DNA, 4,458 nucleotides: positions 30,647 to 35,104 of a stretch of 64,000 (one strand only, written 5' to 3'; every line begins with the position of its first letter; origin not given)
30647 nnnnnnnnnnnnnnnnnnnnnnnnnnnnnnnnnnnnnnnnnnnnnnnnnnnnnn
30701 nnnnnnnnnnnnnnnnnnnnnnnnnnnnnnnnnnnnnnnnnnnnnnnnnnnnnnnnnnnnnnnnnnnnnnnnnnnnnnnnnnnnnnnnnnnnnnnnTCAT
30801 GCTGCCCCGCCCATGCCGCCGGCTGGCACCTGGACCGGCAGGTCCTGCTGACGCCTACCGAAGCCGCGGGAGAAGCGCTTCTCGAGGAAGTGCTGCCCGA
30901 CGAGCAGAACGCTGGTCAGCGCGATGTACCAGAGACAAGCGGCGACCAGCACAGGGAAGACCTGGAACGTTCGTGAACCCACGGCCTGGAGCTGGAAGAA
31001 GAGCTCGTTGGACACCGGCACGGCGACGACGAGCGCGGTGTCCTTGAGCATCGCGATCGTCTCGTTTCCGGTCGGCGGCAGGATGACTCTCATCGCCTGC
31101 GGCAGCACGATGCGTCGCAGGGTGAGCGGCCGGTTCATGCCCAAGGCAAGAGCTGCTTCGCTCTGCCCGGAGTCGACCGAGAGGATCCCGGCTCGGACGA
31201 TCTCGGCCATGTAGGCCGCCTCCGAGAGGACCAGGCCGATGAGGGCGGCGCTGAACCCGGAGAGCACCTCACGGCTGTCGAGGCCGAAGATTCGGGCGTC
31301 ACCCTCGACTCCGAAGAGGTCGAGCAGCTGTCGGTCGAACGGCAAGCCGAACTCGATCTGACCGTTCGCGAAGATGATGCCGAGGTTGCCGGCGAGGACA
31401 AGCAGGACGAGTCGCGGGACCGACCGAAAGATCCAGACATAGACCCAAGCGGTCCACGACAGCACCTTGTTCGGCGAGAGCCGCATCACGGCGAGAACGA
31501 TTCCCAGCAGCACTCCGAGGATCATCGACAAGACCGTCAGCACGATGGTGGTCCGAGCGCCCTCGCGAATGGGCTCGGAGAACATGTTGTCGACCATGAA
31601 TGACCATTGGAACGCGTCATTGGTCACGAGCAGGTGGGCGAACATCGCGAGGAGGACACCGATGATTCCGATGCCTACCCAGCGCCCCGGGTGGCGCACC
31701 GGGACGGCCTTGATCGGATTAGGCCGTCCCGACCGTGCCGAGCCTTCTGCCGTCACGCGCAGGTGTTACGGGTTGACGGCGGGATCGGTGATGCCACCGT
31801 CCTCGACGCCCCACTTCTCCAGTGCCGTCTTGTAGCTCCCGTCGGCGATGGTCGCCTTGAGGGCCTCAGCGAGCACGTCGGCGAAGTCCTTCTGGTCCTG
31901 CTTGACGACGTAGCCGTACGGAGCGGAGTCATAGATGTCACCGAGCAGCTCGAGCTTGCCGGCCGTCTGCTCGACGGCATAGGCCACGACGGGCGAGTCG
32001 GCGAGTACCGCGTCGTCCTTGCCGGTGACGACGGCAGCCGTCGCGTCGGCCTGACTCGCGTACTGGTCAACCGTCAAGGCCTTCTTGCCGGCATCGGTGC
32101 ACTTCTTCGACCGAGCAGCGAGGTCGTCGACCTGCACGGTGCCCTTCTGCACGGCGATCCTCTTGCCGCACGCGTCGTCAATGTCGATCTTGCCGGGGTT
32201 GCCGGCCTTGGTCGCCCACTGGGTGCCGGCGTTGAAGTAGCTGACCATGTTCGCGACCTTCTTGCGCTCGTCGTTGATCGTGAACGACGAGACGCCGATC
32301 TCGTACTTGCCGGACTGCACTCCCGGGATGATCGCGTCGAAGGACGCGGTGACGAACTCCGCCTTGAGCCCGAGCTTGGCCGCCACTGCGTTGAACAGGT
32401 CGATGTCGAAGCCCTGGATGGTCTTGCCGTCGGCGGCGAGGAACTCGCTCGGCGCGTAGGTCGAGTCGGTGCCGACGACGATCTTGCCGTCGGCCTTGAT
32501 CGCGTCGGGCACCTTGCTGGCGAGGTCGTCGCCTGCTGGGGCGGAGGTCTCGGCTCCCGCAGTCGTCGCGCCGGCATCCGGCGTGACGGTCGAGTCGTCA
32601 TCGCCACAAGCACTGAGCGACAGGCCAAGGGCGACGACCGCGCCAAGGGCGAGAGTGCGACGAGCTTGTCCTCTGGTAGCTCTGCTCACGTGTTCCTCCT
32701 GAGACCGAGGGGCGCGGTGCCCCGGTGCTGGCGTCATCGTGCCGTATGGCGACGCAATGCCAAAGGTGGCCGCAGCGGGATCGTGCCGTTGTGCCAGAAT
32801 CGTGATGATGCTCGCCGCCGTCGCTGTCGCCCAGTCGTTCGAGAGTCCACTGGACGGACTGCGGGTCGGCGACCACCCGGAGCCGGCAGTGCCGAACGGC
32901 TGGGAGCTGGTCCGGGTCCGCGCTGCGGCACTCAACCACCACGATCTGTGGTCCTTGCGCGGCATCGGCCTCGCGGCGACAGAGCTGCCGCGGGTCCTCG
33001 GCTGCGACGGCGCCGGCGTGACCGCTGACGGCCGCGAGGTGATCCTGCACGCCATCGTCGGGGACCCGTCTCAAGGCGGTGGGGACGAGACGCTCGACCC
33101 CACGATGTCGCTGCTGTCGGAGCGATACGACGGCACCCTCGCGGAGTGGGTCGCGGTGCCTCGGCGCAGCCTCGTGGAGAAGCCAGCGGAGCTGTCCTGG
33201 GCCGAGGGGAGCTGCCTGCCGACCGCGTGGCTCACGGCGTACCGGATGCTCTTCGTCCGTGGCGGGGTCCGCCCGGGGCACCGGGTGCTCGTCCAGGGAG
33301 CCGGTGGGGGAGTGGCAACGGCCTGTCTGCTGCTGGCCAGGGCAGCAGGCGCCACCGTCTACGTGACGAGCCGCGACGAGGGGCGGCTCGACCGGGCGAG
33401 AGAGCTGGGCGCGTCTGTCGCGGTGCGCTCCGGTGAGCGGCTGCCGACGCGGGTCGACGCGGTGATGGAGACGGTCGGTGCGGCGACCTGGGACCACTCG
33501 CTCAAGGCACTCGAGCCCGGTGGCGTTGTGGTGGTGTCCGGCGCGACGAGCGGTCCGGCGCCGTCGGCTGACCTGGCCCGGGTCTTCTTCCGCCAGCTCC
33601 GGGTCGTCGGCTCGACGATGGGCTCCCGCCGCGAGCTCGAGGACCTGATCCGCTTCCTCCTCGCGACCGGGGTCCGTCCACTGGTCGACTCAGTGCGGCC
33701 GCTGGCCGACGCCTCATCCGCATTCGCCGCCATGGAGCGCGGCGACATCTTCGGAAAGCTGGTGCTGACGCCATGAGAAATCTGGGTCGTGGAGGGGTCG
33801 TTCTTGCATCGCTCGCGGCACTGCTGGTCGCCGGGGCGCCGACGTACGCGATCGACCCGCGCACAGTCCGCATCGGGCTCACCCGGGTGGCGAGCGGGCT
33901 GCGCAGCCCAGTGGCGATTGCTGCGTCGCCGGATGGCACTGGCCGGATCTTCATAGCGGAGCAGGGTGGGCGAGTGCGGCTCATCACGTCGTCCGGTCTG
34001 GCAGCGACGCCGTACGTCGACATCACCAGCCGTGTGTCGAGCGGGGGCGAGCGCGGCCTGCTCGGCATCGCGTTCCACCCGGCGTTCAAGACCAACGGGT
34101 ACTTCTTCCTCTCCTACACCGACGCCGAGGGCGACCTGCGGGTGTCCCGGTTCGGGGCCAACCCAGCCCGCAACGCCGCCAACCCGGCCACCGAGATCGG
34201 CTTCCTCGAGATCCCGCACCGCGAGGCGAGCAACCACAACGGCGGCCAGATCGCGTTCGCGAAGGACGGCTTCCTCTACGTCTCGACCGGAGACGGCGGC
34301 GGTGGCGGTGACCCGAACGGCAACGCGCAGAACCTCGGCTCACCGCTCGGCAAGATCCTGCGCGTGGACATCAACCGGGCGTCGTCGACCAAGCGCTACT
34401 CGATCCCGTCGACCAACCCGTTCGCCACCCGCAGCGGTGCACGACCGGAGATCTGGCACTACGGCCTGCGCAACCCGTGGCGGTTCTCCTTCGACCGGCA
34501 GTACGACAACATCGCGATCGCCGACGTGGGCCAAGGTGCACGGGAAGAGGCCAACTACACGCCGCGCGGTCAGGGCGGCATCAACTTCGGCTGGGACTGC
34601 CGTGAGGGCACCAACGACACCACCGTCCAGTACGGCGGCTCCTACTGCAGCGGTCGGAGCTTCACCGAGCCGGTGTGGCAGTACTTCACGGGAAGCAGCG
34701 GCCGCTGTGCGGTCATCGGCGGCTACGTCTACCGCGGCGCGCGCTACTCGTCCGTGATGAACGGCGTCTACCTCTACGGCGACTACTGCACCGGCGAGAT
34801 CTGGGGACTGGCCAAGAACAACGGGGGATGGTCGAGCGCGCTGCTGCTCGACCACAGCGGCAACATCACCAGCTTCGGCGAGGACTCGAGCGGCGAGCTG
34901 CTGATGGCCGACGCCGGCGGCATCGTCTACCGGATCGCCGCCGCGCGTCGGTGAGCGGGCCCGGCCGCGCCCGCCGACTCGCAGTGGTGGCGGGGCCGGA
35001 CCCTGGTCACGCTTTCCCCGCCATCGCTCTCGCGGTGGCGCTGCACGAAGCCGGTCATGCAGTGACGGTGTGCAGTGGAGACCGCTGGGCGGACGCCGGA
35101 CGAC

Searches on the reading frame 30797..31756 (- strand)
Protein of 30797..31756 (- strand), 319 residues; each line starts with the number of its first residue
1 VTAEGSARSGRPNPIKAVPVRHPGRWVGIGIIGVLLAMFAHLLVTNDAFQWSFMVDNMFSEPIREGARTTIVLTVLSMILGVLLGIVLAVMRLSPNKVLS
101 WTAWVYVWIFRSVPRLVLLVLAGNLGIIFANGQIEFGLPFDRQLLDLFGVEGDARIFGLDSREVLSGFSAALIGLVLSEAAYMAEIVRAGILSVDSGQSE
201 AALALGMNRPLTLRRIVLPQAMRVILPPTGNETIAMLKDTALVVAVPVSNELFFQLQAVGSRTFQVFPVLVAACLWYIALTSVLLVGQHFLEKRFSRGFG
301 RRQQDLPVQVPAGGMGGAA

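Call 58: search_protein_families(library=pfam, proteins=[window:30797-31756:-], max_evalue=0.00001)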
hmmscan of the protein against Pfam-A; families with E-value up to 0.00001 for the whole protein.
window:30797-31756:- (319 aa): 1 family
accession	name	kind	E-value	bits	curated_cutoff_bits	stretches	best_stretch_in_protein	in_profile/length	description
PF00528.27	BPD_transp_1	-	6e-19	68.9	26.4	1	81-296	1-183/184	Binding-protein-dependent transport system inner membrane component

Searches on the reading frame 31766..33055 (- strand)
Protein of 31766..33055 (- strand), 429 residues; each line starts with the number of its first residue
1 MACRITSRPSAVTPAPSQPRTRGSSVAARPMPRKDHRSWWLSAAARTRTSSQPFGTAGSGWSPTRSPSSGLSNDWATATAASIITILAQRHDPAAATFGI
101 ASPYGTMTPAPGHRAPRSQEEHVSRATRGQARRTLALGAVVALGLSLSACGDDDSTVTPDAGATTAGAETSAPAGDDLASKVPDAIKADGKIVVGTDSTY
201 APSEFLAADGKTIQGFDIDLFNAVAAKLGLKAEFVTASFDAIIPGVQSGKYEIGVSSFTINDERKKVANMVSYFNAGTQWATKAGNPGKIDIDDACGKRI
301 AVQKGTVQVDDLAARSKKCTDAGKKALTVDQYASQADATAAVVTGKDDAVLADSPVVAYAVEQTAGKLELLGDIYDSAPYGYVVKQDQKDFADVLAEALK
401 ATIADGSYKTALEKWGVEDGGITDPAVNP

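Call 32: search_protein_families(library=pfam, proteins=[window:31766-33055:-], max_evalue=0.00001)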
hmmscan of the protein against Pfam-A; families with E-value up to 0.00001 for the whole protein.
window:31766-33055:- (429 aa): 1 family
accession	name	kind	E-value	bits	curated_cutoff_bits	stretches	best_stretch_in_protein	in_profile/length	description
PF00497.25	SBP_bac_3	-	1.3e-31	109.6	26.4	1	192-416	1-130/132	Bacterial extracellular solute-binding proteins, family 3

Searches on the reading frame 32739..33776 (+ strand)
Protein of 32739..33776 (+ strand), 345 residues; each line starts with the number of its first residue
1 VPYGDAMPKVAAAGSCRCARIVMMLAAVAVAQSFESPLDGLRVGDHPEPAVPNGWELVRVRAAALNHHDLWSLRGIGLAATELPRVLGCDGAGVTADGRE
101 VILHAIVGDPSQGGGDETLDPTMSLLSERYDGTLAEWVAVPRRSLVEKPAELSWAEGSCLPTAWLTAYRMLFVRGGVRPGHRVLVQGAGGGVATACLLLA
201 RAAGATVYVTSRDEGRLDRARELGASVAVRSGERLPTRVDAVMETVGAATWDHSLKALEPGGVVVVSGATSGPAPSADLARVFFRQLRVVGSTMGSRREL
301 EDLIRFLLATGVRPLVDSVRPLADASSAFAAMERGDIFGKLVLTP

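Call 57: search_protein_families(library=pfam, proteins=[window:32739-33776:+], max_evalue=0.00001)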
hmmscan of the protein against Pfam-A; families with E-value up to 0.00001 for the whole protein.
window:32739-33776:+ (345 aa): 3 families
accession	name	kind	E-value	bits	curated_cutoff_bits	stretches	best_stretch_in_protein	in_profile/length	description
PF00107.32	ADH_zinc_N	-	3.1e-23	82.6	31.8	1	191-307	1-127/129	Zinc-binding dehydrogenase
PF13602.12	ADH_zinc_N_2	-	3.6e-15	57.5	27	1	236-343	21-134/134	Zinc-binding dehydrogenase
PF08240.17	ADH_N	-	1.7e-07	31.8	23.5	1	54-149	3-103/104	Alcohol dehydrogenase GroES-like domain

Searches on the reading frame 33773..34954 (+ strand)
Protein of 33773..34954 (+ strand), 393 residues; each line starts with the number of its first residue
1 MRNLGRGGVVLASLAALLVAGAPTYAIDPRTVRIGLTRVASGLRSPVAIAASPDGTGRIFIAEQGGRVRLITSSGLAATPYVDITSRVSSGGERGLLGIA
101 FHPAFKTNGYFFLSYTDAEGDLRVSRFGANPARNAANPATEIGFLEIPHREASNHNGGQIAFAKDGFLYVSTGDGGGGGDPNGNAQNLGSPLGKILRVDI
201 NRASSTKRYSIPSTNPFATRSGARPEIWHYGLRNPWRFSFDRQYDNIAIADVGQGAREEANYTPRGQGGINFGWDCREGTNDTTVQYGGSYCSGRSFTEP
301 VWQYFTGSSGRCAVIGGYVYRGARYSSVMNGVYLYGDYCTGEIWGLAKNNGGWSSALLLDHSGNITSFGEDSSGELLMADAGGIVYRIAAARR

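Call 57: search_protein_families(library=pfam, proteins=[window:33773-34954:+], max_evalue=0.00001)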
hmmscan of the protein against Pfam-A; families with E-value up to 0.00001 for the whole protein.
window:33773-34954:+ (393 aa): 1 family
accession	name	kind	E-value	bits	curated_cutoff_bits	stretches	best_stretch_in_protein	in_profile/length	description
PF07995.17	GSDH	-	2.9e-41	142.3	25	1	43-328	1-269/332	Glucose / Sorbosone dehydrogenase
